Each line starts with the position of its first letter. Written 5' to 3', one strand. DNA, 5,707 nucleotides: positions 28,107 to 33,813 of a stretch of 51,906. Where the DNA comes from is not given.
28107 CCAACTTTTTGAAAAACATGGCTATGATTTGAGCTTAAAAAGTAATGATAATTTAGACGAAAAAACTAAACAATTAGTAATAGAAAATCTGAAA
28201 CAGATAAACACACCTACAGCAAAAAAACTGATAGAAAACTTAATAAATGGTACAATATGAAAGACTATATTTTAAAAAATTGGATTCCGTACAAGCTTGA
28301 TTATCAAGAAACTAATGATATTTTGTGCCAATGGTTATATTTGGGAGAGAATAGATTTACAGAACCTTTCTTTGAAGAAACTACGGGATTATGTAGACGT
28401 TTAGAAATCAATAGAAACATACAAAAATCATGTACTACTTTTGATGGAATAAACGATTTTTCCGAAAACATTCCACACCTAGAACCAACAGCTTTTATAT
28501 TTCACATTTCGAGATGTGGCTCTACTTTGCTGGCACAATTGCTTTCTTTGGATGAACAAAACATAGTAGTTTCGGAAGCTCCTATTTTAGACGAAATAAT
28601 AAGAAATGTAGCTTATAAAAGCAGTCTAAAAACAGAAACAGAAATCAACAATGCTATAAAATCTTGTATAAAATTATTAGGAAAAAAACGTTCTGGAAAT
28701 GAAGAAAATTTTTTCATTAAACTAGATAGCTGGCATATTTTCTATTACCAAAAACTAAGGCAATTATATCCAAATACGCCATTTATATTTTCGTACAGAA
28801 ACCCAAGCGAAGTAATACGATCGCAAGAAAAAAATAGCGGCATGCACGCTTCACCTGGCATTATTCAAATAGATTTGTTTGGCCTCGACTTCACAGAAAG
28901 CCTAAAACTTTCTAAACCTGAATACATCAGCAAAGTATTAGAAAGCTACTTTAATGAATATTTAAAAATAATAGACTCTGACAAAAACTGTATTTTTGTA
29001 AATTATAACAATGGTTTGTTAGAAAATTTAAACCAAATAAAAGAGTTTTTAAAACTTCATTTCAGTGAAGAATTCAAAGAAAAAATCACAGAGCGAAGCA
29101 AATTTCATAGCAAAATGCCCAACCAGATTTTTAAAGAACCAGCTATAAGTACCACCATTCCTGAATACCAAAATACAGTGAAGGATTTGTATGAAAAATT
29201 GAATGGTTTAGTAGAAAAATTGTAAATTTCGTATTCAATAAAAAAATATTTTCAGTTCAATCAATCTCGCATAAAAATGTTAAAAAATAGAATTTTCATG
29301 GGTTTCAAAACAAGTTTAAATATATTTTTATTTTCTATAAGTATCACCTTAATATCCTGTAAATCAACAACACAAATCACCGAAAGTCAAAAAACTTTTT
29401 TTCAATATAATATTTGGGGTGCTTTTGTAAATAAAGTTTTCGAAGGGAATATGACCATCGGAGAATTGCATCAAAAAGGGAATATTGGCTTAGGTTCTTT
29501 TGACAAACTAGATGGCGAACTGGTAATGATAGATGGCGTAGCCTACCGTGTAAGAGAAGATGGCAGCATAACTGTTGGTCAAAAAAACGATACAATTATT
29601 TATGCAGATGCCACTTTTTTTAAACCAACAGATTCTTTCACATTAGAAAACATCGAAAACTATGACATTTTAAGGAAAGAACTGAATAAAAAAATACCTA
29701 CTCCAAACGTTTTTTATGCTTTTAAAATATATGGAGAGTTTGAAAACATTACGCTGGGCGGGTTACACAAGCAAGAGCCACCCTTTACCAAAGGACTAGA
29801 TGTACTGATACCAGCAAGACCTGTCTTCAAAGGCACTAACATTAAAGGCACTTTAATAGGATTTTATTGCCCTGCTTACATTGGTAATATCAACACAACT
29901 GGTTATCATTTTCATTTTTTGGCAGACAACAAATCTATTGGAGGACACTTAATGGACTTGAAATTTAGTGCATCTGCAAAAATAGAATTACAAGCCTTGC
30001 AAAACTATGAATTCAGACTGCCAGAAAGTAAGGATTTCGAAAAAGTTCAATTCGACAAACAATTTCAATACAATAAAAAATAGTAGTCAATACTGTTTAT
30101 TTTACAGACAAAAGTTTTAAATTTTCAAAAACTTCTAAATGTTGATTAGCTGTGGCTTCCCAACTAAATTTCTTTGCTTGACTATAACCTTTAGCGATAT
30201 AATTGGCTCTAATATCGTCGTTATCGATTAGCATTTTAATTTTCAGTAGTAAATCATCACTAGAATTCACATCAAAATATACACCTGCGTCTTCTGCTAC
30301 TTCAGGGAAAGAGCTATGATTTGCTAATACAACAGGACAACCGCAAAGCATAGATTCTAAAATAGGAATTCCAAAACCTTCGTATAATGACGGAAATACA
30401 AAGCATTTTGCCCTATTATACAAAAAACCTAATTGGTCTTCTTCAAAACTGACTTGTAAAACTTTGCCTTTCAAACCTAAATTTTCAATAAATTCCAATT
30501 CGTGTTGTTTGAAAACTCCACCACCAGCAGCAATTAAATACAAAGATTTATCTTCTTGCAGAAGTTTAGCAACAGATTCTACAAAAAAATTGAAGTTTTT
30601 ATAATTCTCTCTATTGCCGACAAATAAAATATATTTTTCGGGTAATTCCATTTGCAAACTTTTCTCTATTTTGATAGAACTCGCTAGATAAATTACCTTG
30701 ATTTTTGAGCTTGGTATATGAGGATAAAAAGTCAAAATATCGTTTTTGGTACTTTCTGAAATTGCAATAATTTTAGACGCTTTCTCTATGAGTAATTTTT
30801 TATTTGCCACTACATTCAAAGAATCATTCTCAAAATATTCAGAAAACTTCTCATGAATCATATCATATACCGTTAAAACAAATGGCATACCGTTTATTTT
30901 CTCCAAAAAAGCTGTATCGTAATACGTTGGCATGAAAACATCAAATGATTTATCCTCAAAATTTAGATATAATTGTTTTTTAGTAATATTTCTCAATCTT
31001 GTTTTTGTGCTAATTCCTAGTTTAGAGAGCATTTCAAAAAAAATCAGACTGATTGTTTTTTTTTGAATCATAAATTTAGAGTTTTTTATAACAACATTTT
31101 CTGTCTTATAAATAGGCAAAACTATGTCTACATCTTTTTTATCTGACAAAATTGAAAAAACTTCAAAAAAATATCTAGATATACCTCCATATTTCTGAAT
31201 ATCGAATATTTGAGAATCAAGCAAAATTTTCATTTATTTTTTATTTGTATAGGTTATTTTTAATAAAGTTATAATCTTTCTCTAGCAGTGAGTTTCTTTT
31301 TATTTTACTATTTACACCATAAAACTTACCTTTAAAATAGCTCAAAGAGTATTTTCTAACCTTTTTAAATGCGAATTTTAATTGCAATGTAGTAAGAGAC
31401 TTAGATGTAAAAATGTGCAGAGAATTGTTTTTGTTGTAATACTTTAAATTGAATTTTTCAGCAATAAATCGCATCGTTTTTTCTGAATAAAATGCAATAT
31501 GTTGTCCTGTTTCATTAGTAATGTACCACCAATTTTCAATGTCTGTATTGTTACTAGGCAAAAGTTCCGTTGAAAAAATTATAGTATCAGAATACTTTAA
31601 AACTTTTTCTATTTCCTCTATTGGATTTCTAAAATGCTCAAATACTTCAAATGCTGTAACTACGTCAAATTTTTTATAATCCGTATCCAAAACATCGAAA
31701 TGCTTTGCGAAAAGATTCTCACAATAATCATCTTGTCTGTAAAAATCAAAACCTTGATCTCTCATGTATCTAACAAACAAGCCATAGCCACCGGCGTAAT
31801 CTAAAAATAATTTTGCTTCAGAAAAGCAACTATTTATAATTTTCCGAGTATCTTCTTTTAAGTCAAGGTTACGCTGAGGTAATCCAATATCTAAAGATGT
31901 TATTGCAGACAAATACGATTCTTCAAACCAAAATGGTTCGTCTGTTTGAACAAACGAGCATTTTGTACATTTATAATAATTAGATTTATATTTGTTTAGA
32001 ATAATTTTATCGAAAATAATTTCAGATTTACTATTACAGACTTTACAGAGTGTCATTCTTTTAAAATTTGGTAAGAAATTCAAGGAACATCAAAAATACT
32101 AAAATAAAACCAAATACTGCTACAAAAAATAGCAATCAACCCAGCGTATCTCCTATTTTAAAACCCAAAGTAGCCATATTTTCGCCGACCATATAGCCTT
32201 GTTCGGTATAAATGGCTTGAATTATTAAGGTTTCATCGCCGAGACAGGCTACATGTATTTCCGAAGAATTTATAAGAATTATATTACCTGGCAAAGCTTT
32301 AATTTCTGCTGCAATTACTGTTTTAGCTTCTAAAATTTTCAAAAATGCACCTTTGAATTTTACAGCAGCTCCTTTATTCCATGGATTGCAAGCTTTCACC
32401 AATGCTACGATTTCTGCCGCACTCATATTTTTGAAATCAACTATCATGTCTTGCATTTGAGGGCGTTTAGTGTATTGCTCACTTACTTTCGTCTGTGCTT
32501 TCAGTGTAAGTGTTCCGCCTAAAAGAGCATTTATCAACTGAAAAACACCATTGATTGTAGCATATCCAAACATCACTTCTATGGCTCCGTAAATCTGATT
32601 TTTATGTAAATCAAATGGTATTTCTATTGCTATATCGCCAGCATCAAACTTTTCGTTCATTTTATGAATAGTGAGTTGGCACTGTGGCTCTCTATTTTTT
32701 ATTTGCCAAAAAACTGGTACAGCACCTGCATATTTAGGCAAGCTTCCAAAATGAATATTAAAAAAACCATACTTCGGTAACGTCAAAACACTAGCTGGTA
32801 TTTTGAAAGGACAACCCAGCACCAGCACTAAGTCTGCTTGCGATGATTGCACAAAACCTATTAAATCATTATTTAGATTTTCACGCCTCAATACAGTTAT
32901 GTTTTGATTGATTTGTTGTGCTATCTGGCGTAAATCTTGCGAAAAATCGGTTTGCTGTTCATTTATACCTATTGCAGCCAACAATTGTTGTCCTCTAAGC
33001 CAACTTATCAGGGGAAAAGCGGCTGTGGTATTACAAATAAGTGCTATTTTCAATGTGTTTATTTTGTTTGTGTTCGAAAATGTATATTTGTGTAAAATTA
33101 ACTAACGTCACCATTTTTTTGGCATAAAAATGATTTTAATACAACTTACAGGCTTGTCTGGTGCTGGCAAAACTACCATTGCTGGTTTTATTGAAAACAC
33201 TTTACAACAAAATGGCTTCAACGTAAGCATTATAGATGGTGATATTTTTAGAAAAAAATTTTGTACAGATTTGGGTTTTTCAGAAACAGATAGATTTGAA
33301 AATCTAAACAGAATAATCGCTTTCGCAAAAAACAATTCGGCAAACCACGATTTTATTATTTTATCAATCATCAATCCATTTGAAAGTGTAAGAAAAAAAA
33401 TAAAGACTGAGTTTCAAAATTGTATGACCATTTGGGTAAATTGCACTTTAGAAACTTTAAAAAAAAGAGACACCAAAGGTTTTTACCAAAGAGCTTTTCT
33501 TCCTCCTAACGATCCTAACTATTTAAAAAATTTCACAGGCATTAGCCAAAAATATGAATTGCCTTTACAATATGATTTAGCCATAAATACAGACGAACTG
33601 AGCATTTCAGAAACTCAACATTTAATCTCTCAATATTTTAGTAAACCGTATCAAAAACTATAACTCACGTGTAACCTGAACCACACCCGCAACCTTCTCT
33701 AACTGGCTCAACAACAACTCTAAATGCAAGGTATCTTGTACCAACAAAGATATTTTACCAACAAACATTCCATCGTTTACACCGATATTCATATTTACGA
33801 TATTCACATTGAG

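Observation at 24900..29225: Divergent oxygenase / sulfotransferase / tail-collar island: candidate undescribed protein-modification or surface-fibre system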

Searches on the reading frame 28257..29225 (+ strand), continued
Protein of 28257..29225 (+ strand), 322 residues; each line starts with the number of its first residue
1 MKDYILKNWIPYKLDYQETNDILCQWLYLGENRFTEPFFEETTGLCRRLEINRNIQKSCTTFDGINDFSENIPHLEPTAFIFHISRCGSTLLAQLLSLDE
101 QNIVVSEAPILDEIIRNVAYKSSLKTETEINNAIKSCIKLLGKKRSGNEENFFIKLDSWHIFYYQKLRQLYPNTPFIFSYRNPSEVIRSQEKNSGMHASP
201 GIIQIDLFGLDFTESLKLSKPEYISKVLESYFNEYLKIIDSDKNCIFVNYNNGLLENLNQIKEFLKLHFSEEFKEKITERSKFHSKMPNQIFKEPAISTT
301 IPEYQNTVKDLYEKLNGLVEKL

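Call 75: fold_search(model_id=the predicted structure, library=pdb)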
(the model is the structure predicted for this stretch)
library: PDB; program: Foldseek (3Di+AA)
matches with E <= 10: 906; with E <= 0.001: 53
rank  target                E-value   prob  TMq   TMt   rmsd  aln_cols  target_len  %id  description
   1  3ap1_A                1.4e-06  1.00  0.47  0.51   9.4       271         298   15  Crystal structure of human tyrosylprotein sulfotransferase-2 complexed with PAP and C4 peptide (released 2011-10-26)
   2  9wwe                  2.0e-06  1.00  0.45  0.47   4.8       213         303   16  Crystal structure of human tyrosylprotein sulfotransferase 2 (TPST2) in cation-bound state (released 2025-12-31)
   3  3ap2_B                2.8e-06  1.00  0.45  0.48   4.9       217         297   17  Crystal structure of human tyrosylprotein sulfotransferase-2 complexed with PAP,C4 peptide, and phosphate ion (released 2011-10-26)
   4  3ap1_B                3.9e-06  1.00  0.45  0.49   4.6       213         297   16  Crystal structure of human tyrosylprotein sulfotransferase-2 complexed with PAP and C4 peptide (released 2011-10-26)
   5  3ap3_C                3.9e-06  1.00  0.45  0.50   4.9       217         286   17  Crystal structure of human tyrosylprotein sulfotransferase-2 complexed with PAP (released 2011-10-26)
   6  8w5z_A                3.9e-06  1.00  0.42  0.40   7.4       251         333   15  Crystal structure of tick tyrosylprotein sulfotransferase reveals the activation mechanism of tick anticoagulant prote (released 2024-04-10)
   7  3rnl                  5.1e-06  1.00  0.39  0.48   8.8       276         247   14  Crystal Structure of Sulfotransferase from Alicyclobacillus acidocaldarius (released 2011-06-29)
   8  3ap3_A                7.8e-06  1.00  0.45  0.51   4.9       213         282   18  Crystal structure of human tyrosylprotein sulfotransferase-2 complexed with PAP (released 2011-10-26)
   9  3ap2_A                7.8e-06  1.00  0.45  0.48   5.0       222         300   16  Crystal structure of human tyrosylprotein sulfotransferase-2 complexed with PAP,C4 peptide, and phosphate ion (released 2011-10-26)
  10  3ap3_B                9.2e-06  1.00  0.45  0.50   5.0       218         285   16  Crystal structure of human tyrosylprotein sulfotransferase-2 complexed with PAP (released 2011-10-26)
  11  5wri_A                1.0e-05  1.00  0.46  0.52   8.7       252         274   15  Crystal structure of human tyrosylprotein sulfotransferase-1 complexed with PAP and C4 peptide (released 2017-09-13)
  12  5wrj_C                1.2e-05  1.00  0.45  0.52   4.6       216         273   16  Crystal structure of human tyrosylprotein sulfotransferase-1 complexed with PAP and gastrin peptide (released 2017-09-06)
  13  5wrj_A                1.6e-05  1.00  0.45  0.52   8.9       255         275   15  Crystal structure of human tyrosylprotein sulfotransferase-1 complexed with PAP and gastrin peptide (released 2017-09-06)
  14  3ap3_D                2.4e-05  1.00  0.47  0.52   4.4       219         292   17  Crystal structure of human tyrosylprotein sulfotransferase-2 complexed with PAP (released 2011-10-26)
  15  22ga_B                2.5e-05  1.00  0.31  0.30  13.9       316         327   14  Crystal structure of sorghum sulfotransferase LGS1 reveals sulfation-assisted BC-ring formation in strigolactone biosy (released 2026-02-04)
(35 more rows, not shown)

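Call 79: find_related_loci(query=A8, collection=viral_contigs, flank=10000)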
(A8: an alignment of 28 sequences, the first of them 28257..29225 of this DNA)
Query A8 (322 aa) in viral_contigs; peptide patterns used: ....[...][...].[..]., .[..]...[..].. (x = any residue, [..] = any of these).
17 stretches matched a pattern, but none encodes a relative of the query by tblastn (E <= 1e-3).

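Call 91: search_protein_families(library=padloc, proteins=[window:28257-29225:+], max_evalue=0.001)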
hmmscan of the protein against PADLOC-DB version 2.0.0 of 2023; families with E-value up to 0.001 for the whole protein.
window:28257-29225:+ (322 aa): 0 families

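Call 100: search_protein_families(library=phrogs, proteins=[L015:78-1196:-, window:28257-29225:+], max_evalue=0.001)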
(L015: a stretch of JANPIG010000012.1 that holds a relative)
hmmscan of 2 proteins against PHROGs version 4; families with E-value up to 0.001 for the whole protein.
L015:78-1196:- (372 aa): 0 families

window:28257-29225:+ (322 aa): 0 families

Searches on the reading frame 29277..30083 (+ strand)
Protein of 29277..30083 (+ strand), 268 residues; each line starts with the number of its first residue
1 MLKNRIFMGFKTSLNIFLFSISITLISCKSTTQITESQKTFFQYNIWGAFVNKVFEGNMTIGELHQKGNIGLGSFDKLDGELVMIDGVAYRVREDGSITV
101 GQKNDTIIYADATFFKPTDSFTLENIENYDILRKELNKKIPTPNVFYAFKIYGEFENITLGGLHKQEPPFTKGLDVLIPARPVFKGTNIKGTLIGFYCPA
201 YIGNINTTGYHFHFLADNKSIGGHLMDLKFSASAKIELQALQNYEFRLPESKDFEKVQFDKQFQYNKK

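Call 3: search_protein_families(library=pfam, proteins=[window:29277-30083:+], max_evalue=0.01)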
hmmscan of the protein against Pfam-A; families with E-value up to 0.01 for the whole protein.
window:29277-30083:+ (268 aa): 1 family
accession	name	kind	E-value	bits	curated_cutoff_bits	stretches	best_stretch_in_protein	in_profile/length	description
PF03306.18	AAL_decarboxy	-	2e-64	217.3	25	1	42-260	2-218/219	Alpha-acetolactate decarboxylase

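Call 4: search_protein_families(library=ncbifam, proteins=[window:29277-30083:+], max_evalue=0.01)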
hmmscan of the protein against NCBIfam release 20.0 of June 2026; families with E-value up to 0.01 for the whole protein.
window:29277-30083:+ (268 aa): 1 family
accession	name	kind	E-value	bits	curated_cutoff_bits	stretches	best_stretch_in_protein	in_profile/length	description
TIGR01252.1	acetolac_decarb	equivalog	1.1e-57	195.1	180.65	1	41-262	3-222/232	acetolactate decarboxylase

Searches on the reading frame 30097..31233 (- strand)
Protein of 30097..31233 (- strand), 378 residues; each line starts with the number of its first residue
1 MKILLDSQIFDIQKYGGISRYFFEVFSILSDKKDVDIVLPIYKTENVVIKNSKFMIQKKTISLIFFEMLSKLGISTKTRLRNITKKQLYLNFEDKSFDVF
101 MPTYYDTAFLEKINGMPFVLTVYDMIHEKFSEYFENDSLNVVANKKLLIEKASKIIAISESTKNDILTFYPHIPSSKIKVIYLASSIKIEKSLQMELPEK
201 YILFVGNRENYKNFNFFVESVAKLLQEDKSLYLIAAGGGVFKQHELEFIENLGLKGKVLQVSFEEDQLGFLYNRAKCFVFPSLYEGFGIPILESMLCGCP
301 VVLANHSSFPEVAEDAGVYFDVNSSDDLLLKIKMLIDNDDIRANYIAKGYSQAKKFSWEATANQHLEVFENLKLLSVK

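Call 8: search_protein_families(library=pfam, proteins=[window:30097-31233:-], max_evalue=0.001)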
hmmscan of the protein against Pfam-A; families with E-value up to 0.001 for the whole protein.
window:30097-31233:- (378 aa): 5 families
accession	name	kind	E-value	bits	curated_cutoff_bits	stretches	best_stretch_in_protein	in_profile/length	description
PF00534.26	Glycos_transf_1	-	4.7e-32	111.3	26.4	1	189-351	5-171/172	Glycosyl transferases group 1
PF13692.12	Glyco_trans_1_4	-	1.1e-24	87.8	27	1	200-338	2-142/142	Glycosyl transferases group 1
PF13439.12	Glyco_transf_4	-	3.9e-07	30.7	28.5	1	64-182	48-163/170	Glycosyltransferase Family 4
PF20706.3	GT4-conflict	-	1.5e-05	24.7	26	1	148-309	143-316/385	Family 4 Glycosyltransferase in conflict systems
PF13524.12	Glyco_trans_1_2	-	0.00022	21.6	25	1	266-365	38-142/144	Glycosyl transferase-like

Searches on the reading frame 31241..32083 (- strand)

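Call 8: search_protein_families(library=pfam, proteins=[window:31241-32083:-], max_evalue=0.001)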
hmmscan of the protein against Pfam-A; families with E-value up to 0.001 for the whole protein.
window:31241-32083:- (280 aa): 1 family
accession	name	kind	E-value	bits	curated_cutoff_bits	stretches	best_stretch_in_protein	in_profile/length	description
PF13489.12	Methyltransf_23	-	1.1e-17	64.7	27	1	89-215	22-161/164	Methyltransferase domain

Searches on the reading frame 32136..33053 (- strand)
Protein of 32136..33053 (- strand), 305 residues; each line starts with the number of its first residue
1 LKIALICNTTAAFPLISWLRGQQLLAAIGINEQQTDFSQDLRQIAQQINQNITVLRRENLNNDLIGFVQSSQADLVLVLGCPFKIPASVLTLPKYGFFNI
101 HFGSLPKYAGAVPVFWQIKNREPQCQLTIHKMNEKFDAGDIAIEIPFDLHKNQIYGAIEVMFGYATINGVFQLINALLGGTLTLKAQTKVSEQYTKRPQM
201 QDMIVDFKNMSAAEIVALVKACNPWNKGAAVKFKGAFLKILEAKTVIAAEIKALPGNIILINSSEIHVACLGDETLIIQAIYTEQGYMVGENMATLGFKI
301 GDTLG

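Call 8: search_protein_families(library=pfam, proteins=[window:32136-33053:-], max_evalue=0.001)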
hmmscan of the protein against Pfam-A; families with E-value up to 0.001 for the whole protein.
window:32136-33053:- (305 aa): 2 families
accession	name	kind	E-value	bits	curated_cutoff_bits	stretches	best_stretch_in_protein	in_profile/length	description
PF00551.24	Formyl_trans_N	-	5.8e-12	46.2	26.1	1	44-143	51-150/181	Formyl transferase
PF02911.23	Formyl_trans_C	-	2.7e-11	43.9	21.1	1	201-286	5-87/100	Formyl transferase, C-terminal domain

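Call 47: search_protein_families(library=ncbifam, proteins=[window:32136-33053:-], max_evalue=0.01)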
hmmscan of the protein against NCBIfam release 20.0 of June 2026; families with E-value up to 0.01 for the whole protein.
window:32136-33053:- (305 aa): 5 families
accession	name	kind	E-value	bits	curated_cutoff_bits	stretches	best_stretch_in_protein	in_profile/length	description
TIGR00460.1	fmt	equivalog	2.5e-31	109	201.5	1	39-282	47-288/315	methionyl-tRNA formyltransferase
NF005414.0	PRK06988.1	equivalog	4.3e-23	81.8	316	1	42-282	48-286/311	formyltransferase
NF005998.1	PRK08125.1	equivalog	4.3e-22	78.3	777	1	47-294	49-293/649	bifunctional UDP-4-amino-4-deoxy-L-arabinose formyltransferase/UDP-glucuronic acid oxidase ArnA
TIGR00639.1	PurN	equivalog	0.00024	20.7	150.1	1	43-144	50-151/192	phosphoribosylglycinamide formyltransferase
NF005755.0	PRK07579.1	equivalog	0.00045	20.1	238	1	72-144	65-134/245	dTDP-4-amino-4,6-dideoxyglucose formyltransferase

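Call 91: search_protein_families(library=padloc, proteins=[window:32136-33053:-], max_evalue=0.001)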
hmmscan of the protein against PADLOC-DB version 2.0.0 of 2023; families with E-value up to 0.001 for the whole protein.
window:32136-33053:- (305 aa): 0 families

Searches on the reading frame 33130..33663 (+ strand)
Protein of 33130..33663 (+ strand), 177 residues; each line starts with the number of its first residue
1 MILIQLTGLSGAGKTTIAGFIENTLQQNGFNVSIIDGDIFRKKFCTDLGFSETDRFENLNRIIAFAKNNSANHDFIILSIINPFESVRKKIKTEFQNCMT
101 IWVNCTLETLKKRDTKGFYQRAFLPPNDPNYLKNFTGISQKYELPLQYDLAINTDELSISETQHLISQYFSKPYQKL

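Call 8: search_protein_families(library=pfam, proteins=[window:33130-33663:+], max_evalue=0.001)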
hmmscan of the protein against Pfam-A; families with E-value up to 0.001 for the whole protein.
window:33130-33663:+ (177 aa): 6 families
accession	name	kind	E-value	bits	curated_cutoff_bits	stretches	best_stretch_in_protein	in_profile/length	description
PF01583.26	APS_kinase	-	3.3e-36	125.1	21.1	1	3-152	4-151/152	Adenylylsulphate kinase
PF13238.12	AAA_18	-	5.6e-08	33.7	29.4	1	4-113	1-107/128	AAA domain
PF08433.16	KTI12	-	2.2e-06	27.8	22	1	1-145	1-140/271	Chromatin associated protein KTI12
PF00448.28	SRP54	-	5.9e-05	23.2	22.7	1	4-42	4-42/196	SRP54-type protein, GTPase domain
PF03266.21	NTPase_1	-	0.00027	21.3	23.9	0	4-33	2-31/168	NTPase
PF13671.12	AAA_33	-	0.00055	20.7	27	1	3-113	1-114/143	AAA domain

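Call 91: search_protein_families(library=padloc, proteins=[window:33130-33663:+], max_evalue=0.001)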
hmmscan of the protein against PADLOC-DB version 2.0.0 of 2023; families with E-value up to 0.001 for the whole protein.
window:33130-33663:+ (177 aa): 0 families
